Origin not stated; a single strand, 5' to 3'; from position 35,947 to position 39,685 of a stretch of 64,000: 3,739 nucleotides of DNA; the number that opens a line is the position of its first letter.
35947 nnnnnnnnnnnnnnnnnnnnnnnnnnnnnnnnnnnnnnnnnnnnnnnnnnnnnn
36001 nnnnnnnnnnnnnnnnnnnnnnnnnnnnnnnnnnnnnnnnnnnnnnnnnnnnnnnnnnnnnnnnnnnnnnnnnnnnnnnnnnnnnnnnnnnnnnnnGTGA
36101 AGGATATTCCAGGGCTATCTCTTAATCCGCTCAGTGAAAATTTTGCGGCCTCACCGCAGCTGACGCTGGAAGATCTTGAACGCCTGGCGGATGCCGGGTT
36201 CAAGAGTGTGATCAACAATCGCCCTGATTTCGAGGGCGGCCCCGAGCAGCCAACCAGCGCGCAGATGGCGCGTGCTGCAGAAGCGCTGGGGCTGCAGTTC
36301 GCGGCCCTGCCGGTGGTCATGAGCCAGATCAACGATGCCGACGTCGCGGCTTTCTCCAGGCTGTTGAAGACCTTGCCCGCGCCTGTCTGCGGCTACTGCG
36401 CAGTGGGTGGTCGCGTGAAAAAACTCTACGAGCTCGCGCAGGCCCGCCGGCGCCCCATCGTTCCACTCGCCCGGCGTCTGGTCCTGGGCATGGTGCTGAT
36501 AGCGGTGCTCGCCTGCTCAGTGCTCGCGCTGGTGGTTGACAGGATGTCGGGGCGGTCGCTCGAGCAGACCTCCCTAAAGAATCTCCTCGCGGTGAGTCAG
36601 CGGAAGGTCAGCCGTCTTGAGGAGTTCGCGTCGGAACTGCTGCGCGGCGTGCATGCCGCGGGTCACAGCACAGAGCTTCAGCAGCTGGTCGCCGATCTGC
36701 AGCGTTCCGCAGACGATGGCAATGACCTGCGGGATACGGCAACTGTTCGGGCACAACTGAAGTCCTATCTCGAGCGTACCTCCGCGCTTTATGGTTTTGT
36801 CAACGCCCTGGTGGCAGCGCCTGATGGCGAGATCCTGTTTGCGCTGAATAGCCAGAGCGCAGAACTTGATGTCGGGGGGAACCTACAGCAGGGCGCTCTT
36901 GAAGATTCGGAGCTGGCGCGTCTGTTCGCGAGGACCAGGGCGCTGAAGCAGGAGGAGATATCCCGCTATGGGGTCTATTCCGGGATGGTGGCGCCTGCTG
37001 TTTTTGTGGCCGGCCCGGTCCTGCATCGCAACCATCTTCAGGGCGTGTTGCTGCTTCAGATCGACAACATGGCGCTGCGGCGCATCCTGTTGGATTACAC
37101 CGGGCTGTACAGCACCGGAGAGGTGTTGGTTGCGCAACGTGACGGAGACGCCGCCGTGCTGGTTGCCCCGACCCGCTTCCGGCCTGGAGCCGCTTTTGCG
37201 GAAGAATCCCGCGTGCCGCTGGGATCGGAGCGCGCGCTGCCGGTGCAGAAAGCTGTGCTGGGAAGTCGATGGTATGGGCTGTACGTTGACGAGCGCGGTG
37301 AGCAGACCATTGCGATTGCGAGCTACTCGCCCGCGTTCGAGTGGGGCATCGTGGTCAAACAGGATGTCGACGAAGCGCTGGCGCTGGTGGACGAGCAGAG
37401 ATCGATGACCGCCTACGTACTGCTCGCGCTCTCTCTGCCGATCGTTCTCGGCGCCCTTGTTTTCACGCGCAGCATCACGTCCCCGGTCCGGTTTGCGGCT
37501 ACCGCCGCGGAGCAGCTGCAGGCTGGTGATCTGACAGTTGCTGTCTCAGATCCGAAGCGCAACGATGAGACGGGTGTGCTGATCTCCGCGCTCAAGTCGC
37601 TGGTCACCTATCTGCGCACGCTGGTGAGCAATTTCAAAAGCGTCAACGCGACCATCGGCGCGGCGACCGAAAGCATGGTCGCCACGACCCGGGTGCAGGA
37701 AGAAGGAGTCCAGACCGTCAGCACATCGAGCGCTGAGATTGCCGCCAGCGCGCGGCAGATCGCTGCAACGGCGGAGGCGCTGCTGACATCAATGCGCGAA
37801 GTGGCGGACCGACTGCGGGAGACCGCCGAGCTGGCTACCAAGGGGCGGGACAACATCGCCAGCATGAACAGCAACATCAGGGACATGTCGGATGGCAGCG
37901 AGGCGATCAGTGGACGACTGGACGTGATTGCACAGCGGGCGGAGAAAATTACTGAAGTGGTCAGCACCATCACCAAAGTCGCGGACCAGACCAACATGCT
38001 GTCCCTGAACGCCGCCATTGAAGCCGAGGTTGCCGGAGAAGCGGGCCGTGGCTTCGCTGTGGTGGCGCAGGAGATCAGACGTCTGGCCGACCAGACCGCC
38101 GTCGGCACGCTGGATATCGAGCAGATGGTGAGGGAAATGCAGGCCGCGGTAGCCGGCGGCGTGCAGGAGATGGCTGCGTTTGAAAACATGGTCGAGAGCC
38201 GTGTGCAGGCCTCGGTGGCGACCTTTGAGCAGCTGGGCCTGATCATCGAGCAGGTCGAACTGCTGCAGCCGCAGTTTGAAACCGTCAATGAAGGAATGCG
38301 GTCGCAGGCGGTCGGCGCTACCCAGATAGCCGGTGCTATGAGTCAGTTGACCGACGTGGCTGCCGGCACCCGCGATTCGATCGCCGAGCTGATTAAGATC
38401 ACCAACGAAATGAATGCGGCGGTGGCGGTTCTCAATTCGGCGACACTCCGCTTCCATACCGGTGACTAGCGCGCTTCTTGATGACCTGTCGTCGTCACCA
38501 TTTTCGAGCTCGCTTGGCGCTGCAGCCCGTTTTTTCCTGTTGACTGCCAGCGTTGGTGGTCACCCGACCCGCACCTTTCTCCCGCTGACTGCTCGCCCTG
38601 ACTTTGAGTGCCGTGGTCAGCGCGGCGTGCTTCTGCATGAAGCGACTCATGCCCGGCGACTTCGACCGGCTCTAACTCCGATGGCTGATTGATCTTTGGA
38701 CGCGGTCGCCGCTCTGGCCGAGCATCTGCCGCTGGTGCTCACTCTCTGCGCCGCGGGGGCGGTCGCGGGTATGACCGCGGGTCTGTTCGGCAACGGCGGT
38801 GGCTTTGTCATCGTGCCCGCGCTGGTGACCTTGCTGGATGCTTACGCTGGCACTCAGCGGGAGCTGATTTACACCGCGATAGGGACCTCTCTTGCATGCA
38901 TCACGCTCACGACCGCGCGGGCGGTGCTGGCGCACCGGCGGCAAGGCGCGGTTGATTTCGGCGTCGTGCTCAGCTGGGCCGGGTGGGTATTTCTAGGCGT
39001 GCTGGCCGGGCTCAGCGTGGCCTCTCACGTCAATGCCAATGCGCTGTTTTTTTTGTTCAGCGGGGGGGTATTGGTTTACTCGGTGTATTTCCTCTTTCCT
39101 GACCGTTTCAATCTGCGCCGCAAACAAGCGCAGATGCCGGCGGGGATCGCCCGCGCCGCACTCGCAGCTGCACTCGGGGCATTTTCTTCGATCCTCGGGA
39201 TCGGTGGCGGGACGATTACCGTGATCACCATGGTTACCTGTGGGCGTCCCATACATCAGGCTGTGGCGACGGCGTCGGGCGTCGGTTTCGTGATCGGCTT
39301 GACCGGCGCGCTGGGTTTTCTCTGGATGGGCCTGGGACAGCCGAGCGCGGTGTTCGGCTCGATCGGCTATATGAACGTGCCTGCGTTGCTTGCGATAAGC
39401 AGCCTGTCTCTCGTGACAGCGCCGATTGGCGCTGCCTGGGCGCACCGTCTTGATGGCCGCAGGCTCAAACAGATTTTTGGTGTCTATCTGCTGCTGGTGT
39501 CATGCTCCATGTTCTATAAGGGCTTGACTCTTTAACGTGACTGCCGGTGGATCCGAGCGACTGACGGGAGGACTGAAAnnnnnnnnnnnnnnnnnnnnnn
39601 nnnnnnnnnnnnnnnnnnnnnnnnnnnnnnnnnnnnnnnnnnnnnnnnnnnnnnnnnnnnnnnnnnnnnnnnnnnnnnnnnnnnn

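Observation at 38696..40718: HisC-family PLP aminotransferase with a Tat signal peptide, downstream of a TauE/SafE exporter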

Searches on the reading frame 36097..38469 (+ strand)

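Call 3: search_protein_families(library=pfam, proteins=[window:36097-38469:+])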
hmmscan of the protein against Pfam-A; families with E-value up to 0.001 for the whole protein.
window:36097-38469:+ (790 aa): 4 families
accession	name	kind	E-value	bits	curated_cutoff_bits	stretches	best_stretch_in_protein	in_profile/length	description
PF00015.26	MCPsignal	-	6.7e-29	101.4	34.6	1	605-754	22-171/172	Methyl-accepting chemotaxis protein (MCP) signalling domain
PF04273.18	BLH_phosphatase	-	1.8e-19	70.5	26.1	1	12-116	5-108/110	Beta-lactamase hydrolase-like protein, phosphatase-like domain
PF00672.30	HAMP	-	3e-07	31.1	25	1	456-507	2-52/53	HAMP domain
PF02743.24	dCache_1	-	0.00013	22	45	0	154-420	2-239/240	Cache domain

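Call 4: search_protein_families(library=ncbifam, proteins=[window:36097-38469:+])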
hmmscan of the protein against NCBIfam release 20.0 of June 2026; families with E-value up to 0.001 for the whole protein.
window:36097-38469:+ (790 aa): 10 families
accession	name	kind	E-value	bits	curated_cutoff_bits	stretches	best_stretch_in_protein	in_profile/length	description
NF058645.1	MCPCtpMPsAe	equivalog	2.6e-26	92.5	900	1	437-766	206-532/558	methyl-accepting chemotaxis protein CtpM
TIGR01244.1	TIGR01244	subfamily_domain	6.5e-25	87.7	85.85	1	11-119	4-112/135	TIGR01244 family sulfur transferase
NF007309.0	PRK09793.1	equivalog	1.2e-19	70.7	903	1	439-760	189-495/533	methyl-accepting chemotaxis protein IV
NF040641.1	bifunc_ST_SDO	equivalog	1.2e-18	67.2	625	1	13-117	4-107/423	bifunctional sulfur transferase/dioxygenase Blh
NF050802.1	AspChtxCcaA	equivalog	1.6e-18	66.4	1300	1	512-679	474-633/700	aspartate chemotaxis receptor CcaA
NF047851.1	MCPCitTducer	equivalog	3.7e-17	62.6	900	1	442-716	199-458/553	methyl-accepting chemotaxis citrate transducer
NF041847.1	transduc_aer2_vibrio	equivalog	4.8e-17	61.5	1200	1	461-718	456-697/804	aerotaxis transducer Aer2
NF011622.0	PRK15048.1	equivalog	8e-16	58.3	900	1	457-698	213-440/553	methyl-accepting chemotaxis protein II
NF011615.0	PRK15041.1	equivalog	1.1e-15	57.4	947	1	445-698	197-442/554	methyl-accepting chemotaxis protein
NF052458.1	PhdiestGepA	equivalog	4.5e-07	28.4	1200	1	413-509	321-417/840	phosphodiesterase GepA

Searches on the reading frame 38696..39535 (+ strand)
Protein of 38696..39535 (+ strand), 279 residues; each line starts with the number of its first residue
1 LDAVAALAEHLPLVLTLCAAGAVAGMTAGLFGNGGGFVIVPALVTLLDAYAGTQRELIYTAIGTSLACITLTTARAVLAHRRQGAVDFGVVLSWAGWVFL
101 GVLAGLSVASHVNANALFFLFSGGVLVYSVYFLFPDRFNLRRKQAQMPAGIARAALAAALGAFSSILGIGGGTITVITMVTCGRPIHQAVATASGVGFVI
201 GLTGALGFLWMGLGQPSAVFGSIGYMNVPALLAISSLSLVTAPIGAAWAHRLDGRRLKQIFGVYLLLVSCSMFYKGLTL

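Call 3: search_protein_families(library=pfam, proteins=[window:38696-39535:+])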
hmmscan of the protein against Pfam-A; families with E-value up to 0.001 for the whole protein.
window:38696-39535:+ (279 aa): 1 family
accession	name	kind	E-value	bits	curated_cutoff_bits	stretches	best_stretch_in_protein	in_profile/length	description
PF01925.25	TauE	-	1.1e-42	146.8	32.6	1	17-272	1-237/237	Sulfite exporter TauE/SafE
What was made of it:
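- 38696..39535 (+): TauE/SafE (TSUP family) inner-membrane anion permease, 279 aa. Pfam PF01925 scores 146.8 bits and covers residues 17-272 (call 3).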

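Call 4: search_protein_families(library=ncbifam, proteins=[window:38696-39535:+])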
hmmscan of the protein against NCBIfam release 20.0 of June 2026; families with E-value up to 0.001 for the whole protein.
window:38696-39535:+ (279 aa): 0 families

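Call 43: search_solved_structures(query=window:38696-39535:+, max_evalue=1)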
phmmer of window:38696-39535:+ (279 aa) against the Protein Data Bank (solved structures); distinct sequences matched with E-value up to 1: 0.
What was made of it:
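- Tried and rejected: There is no sequence relative in the PDB (call 43).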

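Call 56: find_homologous_proteins(query=window:38696-39535:+)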
Query window:38696-39535:+ (279 aa): 1291 proteins with E <= 0.001 among 8000 candidates; the best 120 are listed.
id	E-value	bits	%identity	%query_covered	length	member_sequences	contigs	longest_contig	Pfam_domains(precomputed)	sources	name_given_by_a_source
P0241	8.4e-168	575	98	100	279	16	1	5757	PF01925.26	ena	-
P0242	2.0e-120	419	74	89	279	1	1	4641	PF01925.26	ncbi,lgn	ncbi:MAG: sulfite exporter TauE/SafE family protein [Gammaproteobacteria bacterium]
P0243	9.9e-120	417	69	100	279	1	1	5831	PF01925.26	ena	-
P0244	4.4e-117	408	68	100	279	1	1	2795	PF01925.26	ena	-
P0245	6.3e-114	398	69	100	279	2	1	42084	PF01925.26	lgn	-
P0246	6.9e-114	398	65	100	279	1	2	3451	PF01925.26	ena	-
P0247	2.9e-113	396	67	100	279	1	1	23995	PF01925.26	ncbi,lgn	ncbi:MAG: sulfite exporter TauE/SafE family protein [Pseudomonadota bacterium]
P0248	8.3e-113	394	71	91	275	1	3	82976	PF01925.26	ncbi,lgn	-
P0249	4.3e-98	346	62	88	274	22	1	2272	PF01925.26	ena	-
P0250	4.3e-98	346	62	88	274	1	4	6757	PF01925.26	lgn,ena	-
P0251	7.5e-97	342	59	91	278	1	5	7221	PF01925.26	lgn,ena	-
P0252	1.4e-96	341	61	97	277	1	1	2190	PF01925.26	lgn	-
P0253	3.8e-96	340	59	98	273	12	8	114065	PF01925.26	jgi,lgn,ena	jgi:uncharacterized membrane protein YfcA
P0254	6.8e-96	339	60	97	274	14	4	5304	PF01925.26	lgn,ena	-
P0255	1.2e-95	338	61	97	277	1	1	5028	PF01925.26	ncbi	-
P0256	1.3e-95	338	62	97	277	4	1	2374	PF01925.26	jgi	-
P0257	1.3e-95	338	61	96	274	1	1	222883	PF01925.26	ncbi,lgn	ncbi:MAG: sulfite exporter TauE/SafE family protein [Pseudomonadota bacterium]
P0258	1.6e-95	338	60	92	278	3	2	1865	PF01925.26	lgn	-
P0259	2.9e-95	337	62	94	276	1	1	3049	PF01925.26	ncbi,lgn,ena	-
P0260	3.2e-95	337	59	88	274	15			PF01925.26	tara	tara:strand:+ start:255 stop:1079 length:825 start_codon:yes stop_codon:yes gene_type:complete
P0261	6.6e-95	336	60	93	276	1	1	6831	PF01925.26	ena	-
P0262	1.1e-94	335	61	96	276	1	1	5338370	PF01925.26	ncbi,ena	-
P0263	1.3e-94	335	61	96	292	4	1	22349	PF01925.26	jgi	-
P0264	1.9e-94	334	58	93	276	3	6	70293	PF01925.26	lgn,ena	-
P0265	2.1e-94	334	58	99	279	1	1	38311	PF01925.26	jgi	-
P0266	2.6e-94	334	60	97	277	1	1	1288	PF01925.26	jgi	jgi:uncharacterized membrane protein YfcA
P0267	3.2e-94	333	60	97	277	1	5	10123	PF01925.26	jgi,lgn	-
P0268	3.7e-94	333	59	97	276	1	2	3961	PF01925.26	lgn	-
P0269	4.1e-94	333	57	99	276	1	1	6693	PF01925.26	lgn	-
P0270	4.3e-94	333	59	93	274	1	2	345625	PF01925.26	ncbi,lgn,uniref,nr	ncbi:sulfite exporter TauE/SafE family protein [Microbulbifer litoralis]|uniref:sulfite exporter Tau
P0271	4.6e-94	333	60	96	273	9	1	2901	PF01925.26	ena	-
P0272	6.4e-94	332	62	93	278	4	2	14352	PF01925.26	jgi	jgi:uncharacterized membrane protein YfcA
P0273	8.5e-94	332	59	99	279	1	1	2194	PF01925.26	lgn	-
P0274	9.1e-94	332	60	95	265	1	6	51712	PF01925.26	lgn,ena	-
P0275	9.4e-94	332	59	91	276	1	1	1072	PF01925.26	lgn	-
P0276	9.6e-94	332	59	97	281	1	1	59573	PF01925.26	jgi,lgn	-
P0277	1.3e-93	331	60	97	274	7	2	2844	PF01925.26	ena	-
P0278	1.6e-93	331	59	89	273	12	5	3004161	PF01925.26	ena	-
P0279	1.6e-93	331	60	94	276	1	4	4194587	PF01925.26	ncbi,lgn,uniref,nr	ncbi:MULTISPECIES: sulfite exporter TauE/SafE family protein [Microbulbifer]|uniref:sulfite exporter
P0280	1.7e-93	331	60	93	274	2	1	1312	PF01925.26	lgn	-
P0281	1.7e-93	331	57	89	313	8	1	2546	PF01925.26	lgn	-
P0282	2.0e-93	331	59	96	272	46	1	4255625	PF01925.26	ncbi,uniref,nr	ncbi:permease [Microbulbifer agarilyticus]|uniref:Probable membrane transporter protein n=1 Tax=Micr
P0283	2.4e-93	331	58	89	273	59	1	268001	PF01925.26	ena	-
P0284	2.6e-93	330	59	97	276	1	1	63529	PF01925.26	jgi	-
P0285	2.7e-93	330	59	97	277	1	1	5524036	PF01925.26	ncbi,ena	-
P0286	3.2e-93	330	58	96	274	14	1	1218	PF01925.26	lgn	-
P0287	6.7e-93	329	59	97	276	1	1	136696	PF01925.26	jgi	-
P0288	8.3e-93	329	61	93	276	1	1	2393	PF01925.26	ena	-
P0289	9.3e-93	329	58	95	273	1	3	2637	PF01925.26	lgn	-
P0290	9.7e-93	329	58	94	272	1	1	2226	PF01925.26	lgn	-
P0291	1.1e-92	328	60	92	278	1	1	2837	PF01925.26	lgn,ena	-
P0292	1.9e-92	328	60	92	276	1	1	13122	PF01925.26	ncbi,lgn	ncbi:MAG: sulfite exporter TauE/SafE family protein [Pseudomonadota bacterium]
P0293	2.0e-92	328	59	96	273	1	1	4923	PF01925.26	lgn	-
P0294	2.3e-92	327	58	99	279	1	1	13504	PF01925.26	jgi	jgi:uncharacterized membrane protein YfcA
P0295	2.5e-92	327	57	92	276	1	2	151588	PF01925.26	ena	-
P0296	2.9e-92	327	59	96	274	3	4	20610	PF01925.26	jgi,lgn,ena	-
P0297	6.0e-92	326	58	97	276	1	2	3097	PF01925.26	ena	-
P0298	6.7e-92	326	60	96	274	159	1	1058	PF01925.26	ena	-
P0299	1.3e-91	325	58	95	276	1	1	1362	PF01925.26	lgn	-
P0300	1.8e-91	324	62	90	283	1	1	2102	PF01925.26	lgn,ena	-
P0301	2.2e-91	324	59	98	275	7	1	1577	PF01925.26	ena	-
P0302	3.2e-91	324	58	97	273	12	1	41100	PF01925.26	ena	-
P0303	3.8e-91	323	58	92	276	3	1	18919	PF01925.26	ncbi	ncbi:MAG: sulfite exporter TauE/SafE family protein [Pseudomonadota bacterium]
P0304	3.9e-91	323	57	91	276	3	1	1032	PF01925.26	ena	-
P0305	4.6e-91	323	60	96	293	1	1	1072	PF01925.26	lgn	-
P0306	5.0e-91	323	59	99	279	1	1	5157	PF01925.26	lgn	-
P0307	5.2e-91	323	61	97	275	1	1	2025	PF01925.26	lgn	-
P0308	5.9e-91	323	57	95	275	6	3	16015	PF01925.26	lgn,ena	-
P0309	5.9e-91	323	59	97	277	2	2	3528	PF01925.26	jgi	jgi:uncharacterized membrane protein YfcA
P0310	6.1e-91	323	58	96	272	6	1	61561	PF01925.26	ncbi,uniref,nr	ncbi:sulfite exporter TauE/SafE family protein [Paraglaciecola marina]|uniref:sulfite exporter TauE/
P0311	8.5e-91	322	58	98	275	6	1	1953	PF01925.26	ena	-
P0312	8.8e-91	322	59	97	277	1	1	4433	PF01925.26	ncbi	ncbi:MAG: sulfite exporter TauE/SafE family protein [Pseudomonadota bacterium]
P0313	8.8e-91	322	59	92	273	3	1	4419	PF01925.26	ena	-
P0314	9.0e-91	322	61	94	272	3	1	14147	PF01925.26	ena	-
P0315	9.3e-91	322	60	94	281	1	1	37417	PF01925.26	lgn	-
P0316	9.3e-91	322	56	96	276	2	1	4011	PF01925.26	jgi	-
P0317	9.5e-91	322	59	97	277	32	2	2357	PF01925.26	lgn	-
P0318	9.5e-91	322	60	90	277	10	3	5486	PF01925.26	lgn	-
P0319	9.9e-91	322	57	97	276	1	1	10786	PF01925.26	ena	-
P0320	1.1e-90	322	58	97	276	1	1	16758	PF01925.26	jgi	jgi:uncharacterized protein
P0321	1.1e-90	322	59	96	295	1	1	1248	PF01925.26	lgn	-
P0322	1.3e-90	322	58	99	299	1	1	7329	PF01925.26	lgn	-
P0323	1.5e-90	321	57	97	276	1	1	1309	PF01925.26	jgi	-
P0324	1.5e-90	321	59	88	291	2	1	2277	PF01925.26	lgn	-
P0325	1.7e-90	321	59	96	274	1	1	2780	PF01925.26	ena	-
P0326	1.9e-90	321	59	96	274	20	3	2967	PF01925.26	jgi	jgi:uncharacterized membrane protein YfcA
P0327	1.9e-90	321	57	98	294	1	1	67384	PF01925.26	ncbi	-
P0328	1.9e-90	321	60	94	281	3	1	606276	PF01925.26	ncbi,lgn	-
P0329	2.4e-90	321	60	91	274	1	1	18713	PF01925.26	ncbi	ncbi:MAG: sulfite exporter TauE/SafE family protein [Pseudomonadota bacterium]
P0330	2.6e-90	321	59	96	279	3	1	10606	PF01925.26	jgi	-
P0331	2.7e-90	321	59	97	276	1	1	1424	PF01925.26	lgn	-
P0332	3.4e-90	320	58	96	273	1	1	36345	PF01925.26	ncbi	ncbi:MAG: sulfite exporter TauE/SafE family protein [Pseudomonadota bacterium]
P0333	3.9e-90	320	58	96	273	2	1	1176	PF01925.26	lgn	-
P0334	4.0e-90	320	58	97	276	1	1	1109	PF01925.26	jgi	jgi:uncharacterized protein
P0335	4.4e-90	320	59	96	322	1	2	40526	PF01925.26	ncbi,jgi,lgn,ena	-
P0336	5.0e-90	320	58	96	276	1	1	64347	PF01925.26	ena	-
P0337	5.2e-90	320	57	96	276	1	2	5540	PF01925.26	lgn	-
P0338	5.4e-90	320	58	97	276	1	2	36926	PF01925.26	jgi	jgi:uncharacterized protein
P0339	5.4e-90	320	57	97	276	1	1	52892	PF01925.26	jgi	jgi:uncharacterized protein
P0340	5.5e-90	320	57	99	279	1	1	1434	PF01925.26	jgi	-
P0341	1.6e-89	318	58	91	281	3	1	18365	PF01925.26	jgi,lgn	-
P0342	1.9e-89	318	60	96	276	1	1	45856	PF01925.26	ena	-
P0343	2.1e-89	318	58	96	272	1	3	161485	PF01925.26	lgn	-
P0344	2.2e-89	318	59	95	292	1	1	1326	PF01925.26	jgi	-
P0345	2.6e-89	317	58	94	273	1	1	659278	PF01925.26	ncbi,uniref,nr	ncbi:sulfite exporter TauE/SafE family protein [Halioxenophilus sp. WMMB6]|uniref:sulfite exporter T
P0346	3.2e-89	317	58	96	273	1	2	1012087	PF01925.26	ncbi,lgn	ncbi:MAG: sulfite exporter TauE/SafE family protein [Pseudomonadota bacterium]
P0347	3.6e-89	317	58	96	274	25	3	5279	PF01925.26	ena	-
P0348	3.6e-89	317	58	90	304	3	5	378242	PF01925.26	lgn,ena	-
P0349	3.8e-89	317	57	96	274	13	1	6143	PF01925.26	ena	-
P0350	3.8e-89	317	58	96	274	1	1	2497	PF01925.26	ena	-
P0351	4.1e-89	317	58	96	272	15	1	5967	PF01925.26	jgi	jgi:uncharacterized membrane protein YfcA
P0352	4.2e-89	317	57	96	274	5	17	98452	PF01925.26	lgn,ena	-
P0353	4.4e-89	317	57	88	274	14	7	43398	PF01925.26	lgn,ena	-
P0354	4.7e-89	317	56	93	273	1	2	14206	PF01925.26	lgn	-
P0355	6.4e-89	316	57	96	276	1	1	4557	PF01925.26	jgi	jgi:uncharacterized membrane protein YfcA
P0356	6.5e-89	316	58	94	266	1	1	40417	PF01925.26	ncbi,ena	-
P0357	7.8e-89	316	57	88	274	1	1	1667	PF01925.26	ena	-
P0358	8.1e-89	316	56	99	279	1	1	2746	PF01925.26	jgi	-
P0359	8.1e-89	316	59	96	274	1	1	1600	PF01925.26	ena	-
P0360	8.3e-89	316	57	96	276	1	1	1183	PF01925.26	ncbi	-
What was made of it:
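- Tried and rejected: It gave no information on what the nearest non-paired TSUP proteins sit beside (call 56).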
